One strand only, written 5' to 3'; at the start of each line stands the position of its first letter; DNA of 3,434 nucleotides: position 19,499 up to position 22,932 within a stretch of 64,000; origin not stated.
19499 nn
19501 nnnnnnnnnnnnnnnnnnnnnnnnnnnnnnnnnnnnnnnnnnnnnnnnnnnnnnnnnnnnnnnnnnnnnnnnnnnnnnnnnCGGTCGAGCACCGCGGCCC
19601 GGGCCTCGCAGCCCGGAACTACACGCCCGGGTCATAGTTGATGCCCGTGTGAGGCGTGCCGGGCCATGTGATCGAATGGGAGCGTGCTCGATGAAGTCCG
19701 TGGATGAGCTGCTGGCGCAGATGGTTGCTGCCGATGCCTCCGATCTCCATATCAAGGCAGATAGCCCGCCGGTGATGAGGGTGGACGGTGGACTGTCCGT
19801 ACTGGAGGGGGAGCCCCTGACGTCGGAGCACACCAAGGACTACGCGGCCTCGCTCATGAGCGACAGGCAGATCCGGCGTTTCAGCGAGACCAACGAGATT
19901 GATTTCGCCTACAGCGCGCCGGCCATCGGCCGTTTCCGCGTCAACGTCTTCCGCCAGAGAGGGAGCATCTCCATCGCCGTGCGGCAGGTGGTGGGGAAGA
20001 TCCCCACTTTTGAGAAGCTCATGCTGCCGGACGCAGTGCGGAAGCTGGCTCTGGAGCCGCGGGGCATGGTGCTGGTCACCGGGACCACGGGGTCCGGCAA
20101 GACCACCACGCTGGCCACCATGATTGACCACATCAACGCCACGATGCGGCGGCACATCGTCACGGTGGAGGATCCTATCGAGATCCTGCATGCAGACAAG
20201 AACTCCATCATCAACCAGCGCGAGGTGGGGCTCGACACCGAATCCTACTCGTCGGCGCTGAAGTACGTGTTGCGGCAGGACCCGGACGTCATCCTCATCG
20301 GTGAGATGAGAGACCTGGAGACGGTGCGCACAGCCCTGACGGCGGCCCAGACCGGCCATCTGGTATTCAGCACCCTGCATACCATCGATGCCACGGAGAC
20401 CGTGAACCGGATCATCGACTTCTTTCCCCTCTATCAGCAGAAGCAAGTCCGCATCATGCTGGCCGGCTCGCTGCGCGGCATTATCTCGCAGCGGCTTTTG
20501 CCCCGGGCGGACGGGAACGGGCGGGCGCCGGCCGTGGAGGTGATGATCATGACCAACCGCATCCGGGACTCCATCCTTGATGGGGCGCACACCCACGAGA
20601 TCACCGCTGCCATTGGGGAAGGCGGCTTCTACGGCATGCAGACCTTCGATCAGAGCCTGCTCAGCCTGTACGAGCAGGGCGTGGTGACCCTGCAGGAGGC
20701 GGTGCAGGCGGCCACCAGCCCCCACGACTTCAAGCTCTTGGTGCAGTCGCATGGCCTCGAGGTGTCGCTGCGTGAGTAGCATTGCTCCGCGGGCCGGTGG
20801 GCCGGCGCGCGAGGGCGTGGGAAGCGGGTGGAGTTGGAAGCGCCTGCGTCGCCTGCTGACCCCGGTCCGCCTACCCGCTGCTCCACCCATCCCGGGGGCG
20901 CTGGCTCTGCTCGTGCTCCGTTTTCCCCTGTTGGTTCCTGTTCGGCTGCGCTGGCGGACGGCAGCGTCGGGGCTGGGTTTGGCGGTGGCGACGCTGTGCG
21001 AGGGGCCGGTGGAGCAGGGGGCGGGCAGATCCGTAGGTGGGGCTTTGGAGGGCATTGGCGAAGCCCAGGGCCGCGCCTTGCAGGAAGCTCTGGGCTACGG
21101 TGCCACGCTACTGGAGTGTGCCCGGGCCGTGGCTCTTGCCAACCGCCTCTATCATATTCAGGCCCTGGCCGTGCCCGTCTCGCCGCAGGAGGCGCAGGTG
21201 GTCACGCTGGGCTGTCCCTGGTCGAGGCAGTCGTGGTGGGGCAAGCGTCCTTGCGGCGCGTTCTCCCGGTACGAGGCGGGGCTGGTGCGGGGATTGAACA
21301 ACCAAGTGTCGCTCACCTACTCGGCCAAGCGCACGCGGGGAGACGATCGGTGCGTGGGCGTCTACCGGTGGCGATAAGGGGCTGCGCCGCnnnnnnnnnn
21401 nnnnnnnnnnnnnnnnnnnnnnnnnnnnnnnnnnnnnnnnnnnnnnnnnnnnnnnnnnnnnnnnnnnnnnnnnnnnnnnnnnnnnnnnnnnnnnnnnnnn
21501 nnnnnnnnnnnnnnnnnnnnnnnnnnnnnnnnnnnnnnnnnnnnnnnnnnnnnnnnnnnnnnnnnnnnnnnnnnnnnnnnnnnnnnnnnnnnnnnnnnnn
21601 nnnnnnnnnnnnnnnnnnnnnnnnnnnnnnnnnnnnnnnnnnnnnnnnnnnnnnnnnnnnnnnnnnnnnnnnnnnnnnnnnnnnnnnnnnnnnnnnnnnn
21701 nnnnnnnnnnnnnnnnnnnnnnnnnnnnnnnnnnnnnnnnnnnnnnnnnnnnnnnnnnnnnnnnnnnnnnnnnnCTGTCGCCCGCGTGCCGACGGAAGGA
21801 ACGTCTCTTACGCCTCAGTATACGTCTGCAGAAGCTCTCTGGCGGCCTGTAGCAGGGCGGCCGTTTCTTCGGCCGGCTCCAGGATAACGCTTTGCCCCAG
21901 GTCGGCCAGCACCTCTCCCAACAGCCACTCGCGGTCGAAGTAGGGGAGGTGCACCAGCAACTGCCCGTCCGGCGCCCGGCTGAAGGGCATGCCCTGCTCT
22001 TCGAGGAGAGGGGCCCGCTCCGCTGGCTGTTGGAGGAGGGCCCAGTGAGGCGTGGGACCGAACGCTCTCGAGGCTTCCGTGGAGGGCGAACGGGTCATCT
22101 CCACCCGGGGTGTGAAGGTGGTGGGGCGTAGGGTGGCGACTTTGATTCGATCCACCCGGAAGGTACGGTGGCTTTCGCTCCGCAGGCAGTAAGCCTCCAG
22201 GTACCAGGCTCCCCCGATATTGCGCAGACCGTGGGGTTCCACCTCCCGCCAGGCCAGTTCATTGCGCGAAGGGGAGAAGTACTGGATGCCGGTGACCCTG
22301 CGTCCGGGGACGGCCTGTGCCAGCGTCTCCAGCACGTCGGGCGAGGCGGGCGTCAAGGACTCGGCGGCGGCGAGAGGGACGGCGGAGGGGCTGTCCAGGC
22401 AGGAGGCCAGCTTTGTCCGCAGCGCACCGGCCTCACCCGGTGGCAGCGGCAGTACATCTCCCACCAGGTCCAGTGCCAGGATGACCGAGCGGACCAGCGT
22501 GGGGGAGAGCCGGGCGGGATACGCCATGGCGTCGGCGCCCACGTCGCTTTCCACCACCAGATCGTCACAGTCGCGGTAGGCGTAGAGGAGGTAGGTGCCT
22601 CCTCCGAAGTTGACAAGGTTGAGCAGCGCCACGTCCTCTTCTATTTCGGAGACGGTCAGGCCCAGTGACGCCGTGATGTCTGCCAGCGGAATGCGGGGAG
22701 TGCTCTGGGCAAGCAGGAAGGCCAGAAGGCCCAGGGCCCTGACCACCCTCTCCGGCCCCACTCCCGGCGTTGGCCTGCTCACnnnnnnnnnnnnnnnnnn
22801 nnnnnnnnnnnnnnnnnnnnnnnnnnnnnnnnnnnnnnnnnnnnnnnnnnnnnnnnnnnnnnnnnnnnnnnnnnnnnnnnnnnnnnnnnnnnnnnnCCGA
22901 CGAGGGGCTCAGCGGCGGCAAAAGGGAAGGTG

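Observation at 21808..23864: Tandem PafB/PafC-like WYL regulators with a divergent promoter toward the helicase-nuclease operon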

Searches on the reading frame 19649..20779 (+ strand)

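Call 53: search_protein_families(library=padloc, proteins=[window:19649-20779:+], max_evalue=0.001)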
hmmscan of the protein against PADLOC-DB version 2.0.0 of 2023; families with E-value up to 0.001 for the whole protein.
window:19649-20779:+ (376 aa): 1 family
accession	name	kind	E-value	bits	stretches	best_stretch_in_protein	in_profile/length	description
PDLC04140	mad8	-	8.6e-07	26.8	1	134-183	23-68/314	mads_8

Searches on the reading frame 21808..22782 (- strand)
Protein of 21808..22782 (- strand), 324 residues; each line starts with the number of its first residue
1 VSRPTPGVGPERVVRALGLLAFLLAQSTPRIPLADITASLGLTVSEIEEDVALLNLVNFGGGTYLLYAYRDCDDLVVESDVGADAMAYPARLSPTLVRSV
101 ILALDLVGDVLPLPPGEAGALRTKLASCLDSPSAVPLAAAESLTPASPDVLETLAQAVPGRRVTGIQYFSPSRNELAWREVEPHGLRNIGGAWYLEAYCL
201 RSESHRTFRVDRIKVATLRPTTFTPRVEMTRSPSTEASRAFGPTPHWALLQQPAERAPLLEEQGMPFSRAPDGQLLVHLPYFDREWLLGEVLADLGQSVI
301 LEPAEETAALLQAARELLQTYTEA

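Call 6: search_protein_families(library=pfam, proteins=[window:21808-22782:-], max_evalue=0.01)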
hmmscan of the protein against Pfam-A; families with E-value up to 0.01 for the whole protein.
window:21808-22782:- (324 aa): 3 families
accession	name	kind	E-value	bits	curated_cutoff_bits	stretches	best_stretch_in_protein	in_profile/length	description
PF13280.12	WYL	-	7.9e-20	71.1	21.8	1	149-217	1-69/70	WYL domain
PF19187.6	HTH_PafC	-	1.3e-05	25.5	32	1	11-125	1-113/115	PafC helix-turn-helix domain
PF25583.1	WCX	-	6.1e-05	23.7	23.9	1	257-318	14-76/76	WCX domain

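Call 7: search_protein_families(library=ncbifam, proteins=[window:21808-22782:-], max_evalue=0.01)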
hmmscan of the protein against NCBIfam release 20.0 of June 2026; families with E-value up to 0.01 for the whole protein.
window:21808-22782:- (324 aa): 0 families

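Call 13: search_solved_structures(query=window:21808-22782:-, max_evalue=0.01)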
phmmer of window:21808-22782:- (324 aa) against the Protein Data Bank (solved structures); distinct sequences matched with E-value up to 0.01: 5.
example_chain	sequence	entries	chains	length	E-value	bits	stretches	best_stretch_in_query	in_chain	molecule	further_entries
7p5x_AX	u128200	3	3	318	1.9e-21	79.8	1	12-322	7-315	PafC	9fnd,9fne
6sj9_A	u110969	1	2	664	2.3e-19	73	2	87-314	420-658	Proteasome accessory factor B/C (PafBC)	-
7p5x_AY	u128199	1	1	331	3.1e-05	26.6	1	144-222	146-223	Transcriptional regulator-like protein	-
9fnd_X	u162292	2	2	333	3.1e-05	26.6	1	144-222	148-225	Transcriptional regulator-like protein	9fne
7tb5_A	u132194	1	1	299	0.004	19.7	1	146-216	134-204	WYL domain-containing protein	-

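Call 28: search_solved_structures(query=window:21808-22782:-, max_evalue=1e-10, show_alignments=1)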
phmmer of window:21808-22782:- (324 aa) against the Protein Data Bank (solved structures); distinct sequences matched with E-value up to 1e-10: 2.
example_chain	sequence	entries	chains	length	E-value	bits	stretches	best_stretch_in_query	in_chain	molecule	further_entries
7p5x_AX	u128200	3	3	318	1.9e-21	79.8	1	12-322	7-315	PafC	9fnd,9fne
6sj9_A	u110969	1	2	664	2.3e-19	73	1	87-314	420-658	Proteasome accessory factor B/C (PafBC)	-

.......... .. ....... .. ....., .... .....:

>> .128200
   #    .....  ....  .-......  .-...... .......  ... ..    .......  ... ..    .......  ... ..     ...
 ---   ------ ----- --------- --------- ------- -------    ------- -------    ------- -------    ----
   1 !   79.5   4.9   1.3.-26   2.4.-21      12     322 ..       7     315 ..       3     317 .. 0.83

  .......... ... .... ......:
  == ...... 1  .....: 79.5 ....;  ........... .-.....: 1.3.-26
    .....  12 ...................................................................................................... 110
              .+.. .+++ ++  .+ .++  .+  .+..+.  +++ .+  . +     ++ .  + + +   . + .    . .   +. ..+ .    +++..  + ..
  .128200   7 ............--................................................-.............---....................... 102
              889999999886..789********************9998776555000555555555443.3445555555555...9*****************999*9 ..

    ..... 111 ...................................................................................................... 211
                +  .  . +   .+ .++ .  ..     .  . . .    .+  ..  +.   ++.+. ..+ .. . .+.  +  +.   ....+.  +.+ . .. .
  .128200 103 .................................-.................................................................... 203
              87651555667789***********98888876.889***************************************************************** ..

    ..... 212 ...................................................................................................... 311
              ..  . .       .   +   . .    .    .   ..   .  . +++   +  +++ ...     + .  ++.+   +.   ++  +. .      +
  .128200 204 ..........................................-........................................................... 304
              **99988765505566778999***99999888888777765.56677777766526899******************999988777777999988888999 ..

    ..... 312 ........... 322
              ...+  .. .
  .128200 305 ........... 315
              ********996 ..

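Call 53: search_protein_families(library=padloc, proteins=[window:21808-22782:-], max_evalue=0.001)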
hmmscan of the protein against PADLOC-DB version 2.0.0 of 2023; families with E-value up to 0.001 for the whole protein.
window:21808-22782:- (324 aa): 3 families
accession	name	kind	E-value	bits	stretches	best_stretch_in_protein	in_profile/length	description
PDLC01457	WYL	-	1.2e-21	75.4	1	27-303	15-226/229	"CAS-I,CAS-II,CAS-III,CAS-IV,CAS-V,CAS-VI; associated_signaling"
PDLC01652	WYL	-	1.3e-21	75.6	1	147-318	16-162/162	"CAS-I,CAS-II,CAS-III,CAS-IV,CAS-V,CAS-VI; associated_signaling"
PDLC02317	AbiEii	-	2.4e-05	21.5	1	150-235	311-391/396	AbiEii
